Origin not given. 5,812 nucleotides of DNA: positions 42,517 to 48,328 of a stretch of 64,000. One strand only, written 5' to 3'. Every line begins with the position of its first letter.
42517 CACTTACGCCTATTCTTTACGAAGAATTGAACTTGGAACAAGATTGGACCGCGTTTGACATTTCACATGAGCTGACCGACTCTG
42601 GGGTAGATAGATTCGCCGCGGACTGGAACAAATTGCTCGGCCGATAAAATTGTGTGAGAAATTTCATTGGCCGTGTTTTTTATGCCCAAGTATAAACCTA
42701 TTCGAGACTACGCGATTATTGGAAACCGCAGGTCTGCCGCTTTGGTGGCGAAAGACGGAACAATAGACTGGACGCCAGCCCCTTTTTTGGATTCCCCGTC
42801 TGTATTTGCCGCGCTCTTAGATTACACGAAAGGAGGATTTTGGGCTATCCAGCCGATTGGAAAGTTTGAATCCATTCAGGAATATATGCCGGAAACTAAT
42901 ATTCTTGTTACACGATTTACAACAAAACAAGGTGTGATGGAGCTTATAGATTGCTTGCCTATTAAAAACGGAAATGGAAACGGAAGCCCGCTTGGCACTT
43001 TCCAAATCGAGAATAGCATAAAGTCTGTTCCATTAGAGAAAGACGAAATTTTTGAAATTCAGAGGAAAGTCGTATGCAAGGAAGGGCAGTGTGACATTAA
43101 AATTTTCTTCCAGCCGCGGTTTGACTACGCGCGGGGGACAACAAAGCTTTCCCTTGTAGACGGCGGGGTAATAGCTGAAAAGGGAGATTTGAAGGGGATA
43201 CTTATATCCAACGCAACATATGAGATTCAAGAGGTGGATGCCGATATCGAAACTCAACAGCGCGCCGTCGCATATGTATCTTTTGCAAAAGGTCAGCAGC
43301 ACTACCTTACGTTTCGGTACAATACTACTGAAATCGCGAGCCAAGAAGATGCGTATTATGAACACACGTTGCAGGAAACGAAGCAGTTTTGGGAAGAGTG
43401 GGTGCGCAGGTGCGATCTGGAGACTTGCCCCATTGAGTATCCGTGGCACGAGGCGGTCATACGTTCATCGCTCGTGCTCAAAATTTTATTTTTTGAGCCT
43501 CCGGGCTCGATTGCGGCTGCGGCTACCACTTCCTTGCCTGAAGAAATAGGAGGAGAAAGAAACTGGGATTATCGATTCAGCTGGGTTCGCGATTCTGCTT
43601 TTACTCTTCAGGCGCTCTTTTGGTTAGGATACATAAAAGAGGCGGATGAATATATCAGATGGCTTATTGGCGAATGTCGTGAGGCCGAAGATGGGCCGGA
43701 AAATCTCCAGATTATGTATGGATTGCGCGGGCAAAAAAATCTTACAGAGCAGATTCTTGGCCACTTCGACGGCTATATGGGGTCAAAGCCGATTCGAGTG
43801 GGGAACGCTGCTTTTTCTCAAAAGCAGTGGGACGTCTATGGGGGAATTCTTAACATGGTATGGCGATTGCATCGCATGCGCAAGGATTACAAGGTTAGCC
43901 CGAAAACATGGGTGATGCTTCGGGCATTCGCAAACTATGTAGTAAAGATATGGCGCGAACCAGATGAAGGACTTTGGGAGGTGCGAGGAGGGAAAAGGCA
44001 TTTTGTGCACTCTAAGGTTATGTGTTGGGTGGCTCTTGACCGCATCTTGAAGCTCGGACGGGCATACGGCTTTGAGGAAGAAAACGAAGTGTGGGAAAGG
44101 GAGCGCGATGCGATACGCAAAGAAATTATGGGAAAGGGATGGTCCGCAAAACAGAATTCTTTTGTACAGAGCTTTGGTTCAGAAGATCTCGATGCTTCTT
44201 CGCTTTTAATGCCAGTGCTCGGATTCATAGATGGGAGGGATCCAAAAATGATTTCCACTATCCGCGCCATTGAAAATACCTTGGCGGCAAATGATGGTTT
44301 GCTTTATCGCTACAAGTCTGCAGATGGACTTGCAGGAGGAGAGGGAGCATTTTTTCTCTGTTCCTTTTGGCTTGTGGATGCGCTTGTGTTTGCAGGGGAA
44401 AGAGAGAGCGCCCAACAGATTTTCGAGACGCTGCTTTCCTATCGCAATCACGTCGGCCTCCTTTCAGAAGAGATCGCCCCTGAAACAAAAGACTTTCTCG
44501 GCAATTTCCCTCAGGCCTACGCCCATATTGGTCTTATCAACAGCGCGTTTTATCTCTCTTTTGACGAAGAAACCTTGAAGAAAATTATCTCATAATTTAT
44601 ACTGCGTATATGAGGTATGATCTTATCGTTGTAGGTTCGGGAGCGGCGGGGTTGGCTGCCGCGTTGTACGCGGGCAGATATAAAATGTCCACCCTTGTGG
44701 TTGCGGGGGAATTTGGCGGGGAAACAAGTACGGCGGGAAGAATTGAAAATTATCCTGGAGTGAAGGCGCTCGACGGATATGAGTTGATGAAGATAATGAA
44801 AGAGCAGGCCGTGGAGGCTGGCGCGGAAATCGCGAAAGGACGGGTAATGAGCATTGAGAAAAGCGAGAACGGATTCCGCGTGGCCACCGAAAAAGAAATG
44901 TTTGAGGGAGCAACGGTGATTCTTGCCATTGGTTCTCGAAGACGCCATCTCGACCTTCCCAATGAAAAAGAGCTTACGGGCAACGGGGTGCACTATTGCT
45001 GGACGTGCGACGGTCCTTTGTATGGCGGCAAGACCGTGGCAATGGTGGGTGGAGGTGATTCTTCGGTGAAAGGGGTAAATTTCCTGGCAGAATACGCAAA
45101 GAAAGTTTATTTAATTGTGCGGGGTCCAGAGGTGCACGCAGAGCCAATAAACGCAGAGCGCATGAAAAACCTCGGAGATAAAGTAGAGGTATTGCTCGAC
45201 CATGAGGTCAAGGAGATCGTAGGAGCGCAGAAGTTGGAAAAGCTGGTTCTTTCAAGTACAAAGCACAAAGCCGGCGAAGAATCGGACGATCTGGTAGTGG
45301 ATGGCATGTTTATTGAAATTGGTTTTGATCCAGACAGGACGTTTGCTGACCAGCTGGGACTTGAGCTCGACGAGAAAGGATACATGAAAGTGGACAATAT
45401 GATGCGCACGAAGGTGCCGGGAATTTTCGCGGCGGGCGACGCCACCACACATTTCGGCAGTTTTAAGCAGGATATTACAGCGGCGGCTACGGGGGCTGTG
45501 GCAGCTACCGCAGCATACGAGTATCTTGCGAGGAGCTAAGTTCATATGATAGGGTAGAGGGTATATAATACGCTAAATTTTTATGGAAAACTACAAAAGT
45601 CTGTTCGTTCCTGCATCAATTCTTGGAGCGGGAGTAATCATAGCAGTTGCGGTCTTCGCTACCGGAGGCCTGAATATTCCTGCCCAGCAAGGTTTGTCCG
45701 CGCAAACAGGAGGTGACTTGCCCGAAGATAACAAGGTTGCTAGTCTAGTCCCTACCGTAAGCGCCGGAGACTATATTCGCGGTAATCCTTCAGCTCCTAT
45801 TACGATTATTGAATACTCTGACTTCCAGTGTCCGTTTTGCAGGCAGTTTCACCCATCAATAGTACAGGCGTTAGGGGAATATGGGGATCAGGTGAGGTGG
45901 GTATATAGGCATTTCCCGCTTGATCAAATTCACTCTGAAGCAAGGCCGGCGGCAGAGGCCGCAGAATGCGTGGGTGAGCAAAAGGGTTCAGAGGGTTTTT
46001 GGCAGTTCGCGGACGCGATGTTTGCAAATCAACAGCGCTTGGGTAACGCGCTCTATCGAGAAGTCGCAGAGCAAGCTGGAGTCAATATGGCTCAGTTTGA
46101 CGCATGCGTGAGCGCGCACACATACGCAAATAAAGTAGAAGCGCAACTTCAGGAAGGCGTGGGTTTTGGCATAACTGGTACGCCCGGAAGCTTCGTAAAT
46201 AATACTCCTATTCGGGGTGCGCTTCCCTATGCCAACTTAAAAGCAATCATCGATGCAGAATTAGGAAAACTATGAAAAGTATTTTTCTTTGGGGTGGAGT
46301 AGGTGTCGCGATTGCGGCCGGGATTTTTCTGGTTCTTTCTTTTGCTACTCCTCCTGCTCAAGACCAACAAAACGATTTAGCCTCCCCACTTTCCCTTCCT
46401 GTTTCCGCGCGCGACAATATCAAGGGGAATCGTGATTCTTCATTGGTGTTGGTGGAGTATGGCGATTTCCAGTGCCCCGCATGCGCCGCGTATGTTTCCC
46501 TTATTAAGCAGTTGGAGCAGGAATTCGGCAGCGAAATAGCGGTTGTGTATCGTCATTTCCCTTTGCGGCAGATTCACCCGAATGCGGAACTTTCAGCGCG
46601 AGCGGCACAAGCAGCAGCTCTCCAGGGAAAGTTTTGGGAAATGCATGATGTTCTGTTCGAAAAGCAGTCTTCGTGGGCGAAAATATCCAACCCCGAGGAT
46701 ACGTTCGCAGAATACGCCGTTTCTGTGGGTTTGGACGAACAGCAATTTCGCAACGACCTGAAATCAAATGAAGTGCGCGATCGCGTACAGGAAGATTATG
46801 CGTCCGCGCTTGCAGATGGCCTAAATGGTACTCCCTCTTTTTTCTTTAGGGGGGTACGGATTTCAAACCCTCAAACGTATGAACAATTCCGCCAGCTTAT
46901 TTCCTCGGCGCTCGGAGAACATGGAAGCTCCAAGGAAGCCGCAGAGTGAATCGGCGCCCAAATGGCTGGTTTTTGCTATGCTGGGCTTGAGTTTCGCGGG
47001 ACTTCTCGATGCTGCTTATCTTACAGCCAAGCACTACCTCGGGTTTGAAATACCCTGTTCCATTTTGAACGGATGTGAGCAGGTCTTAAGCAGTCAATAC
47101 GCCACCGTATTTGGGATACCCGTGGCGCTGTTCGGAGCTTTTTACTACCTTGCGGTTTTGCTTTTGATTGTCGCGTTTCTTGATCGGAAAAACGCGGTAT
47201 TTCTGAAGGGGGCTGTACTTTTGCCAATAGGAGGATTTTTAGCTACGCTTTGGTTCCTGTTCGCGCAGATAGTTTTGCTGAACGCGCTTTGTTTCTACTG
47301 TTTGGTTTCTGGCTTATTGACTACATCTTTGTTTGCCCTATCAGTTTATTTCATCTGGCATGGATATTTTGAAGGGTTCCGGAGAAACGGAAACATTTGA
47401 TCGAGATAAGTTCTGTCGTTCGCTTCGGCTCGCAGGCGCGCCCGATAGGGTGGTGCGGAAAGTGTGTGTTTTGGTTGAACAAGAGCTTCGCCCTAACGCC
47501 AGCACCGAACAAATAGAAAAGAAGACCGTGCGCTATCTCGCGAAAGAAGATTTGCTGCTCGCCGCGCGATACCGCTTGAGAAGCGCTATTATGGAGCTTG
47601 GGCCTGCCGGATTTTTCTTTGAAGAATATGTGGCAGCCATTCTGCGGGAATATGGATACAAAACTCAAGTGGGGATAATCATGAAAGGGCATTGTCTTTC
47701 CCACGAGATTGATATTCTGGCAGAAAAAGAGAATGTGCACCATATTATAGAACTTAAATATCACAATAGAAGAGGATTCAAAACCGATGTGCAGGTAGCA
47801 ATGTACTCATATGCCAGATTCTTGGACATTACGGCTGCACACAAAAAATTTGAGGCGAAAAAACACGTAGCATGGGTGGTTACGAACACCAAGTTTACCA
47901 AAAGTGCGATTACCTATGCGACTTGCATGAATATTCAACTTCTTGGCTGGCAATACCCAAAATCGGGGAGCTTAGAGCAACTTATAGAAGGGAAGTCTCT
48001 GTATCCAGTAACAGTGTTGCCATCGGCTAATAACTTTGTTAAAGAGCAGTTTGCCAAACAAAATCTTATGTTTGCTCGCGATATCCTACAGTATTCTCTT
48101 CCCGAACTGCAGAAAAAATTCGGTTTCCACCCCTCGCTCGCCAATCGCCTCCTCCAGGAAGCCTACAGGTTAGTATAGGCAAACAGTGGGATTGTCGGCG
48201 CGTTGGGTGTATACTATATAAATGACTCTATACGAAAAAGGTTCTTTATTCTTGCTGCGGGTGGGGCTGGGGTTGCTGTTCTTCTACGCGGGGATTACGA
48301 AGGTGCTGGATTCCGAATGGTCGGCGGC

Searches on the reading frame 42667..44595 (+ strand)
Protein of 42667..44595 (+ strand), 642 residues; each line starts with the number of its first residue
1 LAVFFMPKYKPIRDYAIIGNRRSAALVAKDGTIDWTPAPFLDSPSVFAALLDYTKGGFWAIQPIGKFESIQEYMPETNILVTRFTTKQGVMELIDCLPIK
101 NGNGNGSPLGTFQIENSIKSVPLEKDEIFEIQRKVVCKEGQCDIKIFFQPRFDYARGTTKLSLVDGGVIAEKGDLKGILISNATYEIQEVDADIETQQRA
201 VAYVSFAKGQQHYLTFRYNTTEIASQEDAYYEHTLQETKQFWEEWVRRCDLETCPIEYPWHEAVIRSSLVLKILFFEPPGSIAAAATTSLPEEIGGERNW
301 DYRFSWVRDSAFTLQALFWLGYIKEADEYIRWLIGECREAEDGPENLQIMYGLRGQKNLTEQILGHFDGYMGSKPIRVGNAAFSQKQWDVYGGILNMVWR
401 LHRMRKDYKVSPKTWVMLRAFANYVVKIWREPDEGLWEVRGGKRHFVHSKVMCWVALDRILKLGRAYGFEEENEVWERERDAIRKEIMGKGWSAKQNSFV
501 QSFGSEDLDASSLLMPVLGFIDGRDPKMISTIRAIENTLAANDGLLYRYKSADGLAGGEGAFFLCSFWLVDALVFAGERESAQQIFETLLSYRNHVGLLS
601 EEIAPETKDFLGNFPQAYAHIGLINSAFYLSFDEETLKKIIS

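Call 49: search_protein_families(library=pfam, proteins=[window:42667-44595:+], max_evalue=0.0001)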
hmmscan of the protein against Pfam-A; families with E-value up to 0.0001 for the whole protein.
window:42667-44595:+ (642 aa): 2 families
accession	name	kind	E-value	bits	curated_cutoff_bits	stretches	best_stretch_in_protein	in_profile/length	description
PF00723.27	Glyco_hydro_15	-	1e-69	236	22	1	261-626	4-425/427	Glycosyl hydrolases family 15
PF19291.4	TREH_N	-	1.2e-15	57.8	23.1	1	10-87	13-91/211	Trehalase-like, N-terminal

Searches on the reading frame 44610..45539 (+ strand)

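Call 49: search_protein_families(library=pfam, proteins=[window:44610-45539:+], max_evalue=0.0001)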
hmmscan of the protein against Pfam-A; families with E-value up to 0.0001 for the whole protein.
window:44610-45539:+ (309 aa): 6 families
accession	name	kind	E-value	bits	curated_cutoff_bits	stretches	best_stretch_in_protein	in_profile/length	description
PF07992.20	Pyr_redox_2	-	5.5e-41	141.3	26.1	1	3-287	1-278/291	Pyridine nucleotide-disulphide oxidoreductase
PF13738.12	Pyr_redox_3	-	8.3e-22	78.2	30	1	77-276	102-305/305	Pyridine nucleotide-disulphide oxidoreductase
PF00070.33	Pyr_redox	-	7.8e-08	33.2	22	1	143-214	2-79/82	Pyridine nucleotide-disulphide oxidoreductase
PF01266.30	DAO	-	1.3e-07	31.9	27.9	0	4-41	1-40/353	FAD dependent oxidoreductase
PF00890.30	FAD_binding_2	-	2.8e-06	27.2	20.4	0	4-41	1-40/414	FAD binding domain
PF03486.20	HI0933_like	-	6.4e-05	22.9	50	0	4-31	2-29/244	HI0933-like protein Rossmann domain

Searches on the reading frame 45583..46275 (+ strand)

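Call 49: search_protein_families(library=pfam, proteins=[window:45583-46275:+], max_evalue=0.0001)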
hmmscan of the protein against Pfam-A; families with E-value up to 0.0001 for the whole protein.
window:45583-46275:+ (230 aa): 3 families
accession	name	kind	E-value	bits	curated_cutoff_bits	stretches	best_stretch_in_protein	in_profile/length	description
PF13462.12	Thioredoxin_4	-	5.4e-32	111.7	23.2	1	62-225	4-165/165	Thioredoxin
PF01323.26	DSBA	-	4.2e-21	76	25.6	1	74-222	1-189/191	DSBA-like thioredoxin domain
PF18400.7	Thioredoxin_12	-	2.7e-05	24.6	26.1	0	61-114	132-185/190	Thioredoxin-like domain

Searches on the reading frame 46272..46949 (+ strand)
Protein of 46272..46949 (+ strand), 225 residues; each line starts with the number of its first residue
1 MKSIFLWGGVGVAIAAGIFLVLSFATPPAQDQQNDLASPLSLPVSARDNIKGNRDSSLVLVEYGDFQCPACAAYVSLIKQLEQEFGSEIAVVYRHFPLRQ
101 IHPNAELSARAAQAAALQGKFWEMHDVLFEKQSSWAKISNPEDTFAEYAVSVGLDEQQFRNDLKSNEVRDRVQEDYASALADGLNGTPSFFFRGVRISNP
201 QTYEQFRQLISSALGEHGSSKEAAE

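Call 49: search_protein_families(library=pfam, proteins=[window:46272-46949:+], max_evalue=0.0001)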
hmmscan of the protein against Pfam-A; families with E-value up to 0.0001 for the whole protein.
window:46272-46949:+ (225 aa): 3 families
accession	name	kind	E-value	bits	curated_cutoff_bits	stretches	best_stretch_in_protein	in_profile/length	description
PF13462.12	Thioredoxin_4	-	1.4e-22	81.1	23.2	1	50-210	7-163/165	Thioredoxin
PF01323.26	DSBA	-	1.2e-16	61.5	25.6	1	60-210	2-190/191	DSBA-like thioredoxin domain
PF13743.12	Thioredoxin_5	-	4.8e-05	23.6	27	0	111-192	80-163/186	Thioredoxin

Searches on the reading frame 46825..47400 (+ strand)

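Call 81: search_protein_families(library=pfam, proteins=[window:46825-47400:+], max_evalue=0.01)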
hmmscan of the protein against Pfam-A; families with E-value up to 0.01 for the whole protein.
window:46825-47400:+ (191 aa): 1 family
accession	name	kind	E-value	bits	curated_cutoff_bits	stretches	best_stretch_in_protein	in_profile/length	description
PF07884.19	VKOR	-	1.2e-23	84.2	27.5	1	51-173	2-133/134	Vitamin K epoxide reductase family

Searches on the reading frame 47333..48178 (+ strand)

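Call 49: search_protein_families(library=pfam, proteins=[window:47333-48178:+], max_evalue=0.0001)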
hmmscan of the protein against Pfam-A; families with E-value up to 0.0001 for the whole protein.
window:47333-48178:+ (281 aa): 3 families
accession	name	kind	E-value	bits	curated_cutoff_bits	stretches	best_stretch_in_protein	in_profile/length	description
PF04471.18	Mrr_cat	-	1.1e-05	25.9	21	1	93-204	6-106/115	Restriction endonuclease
PF03477.21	ATP-cone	-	2.1e-05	25.4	25.8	1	10-81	1-79/88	ATP cone domain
PF22357.2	AF1548-like_C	-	2.1e-05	24.9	23.9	1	224-280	1-55/56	AF1548-like, C-terminal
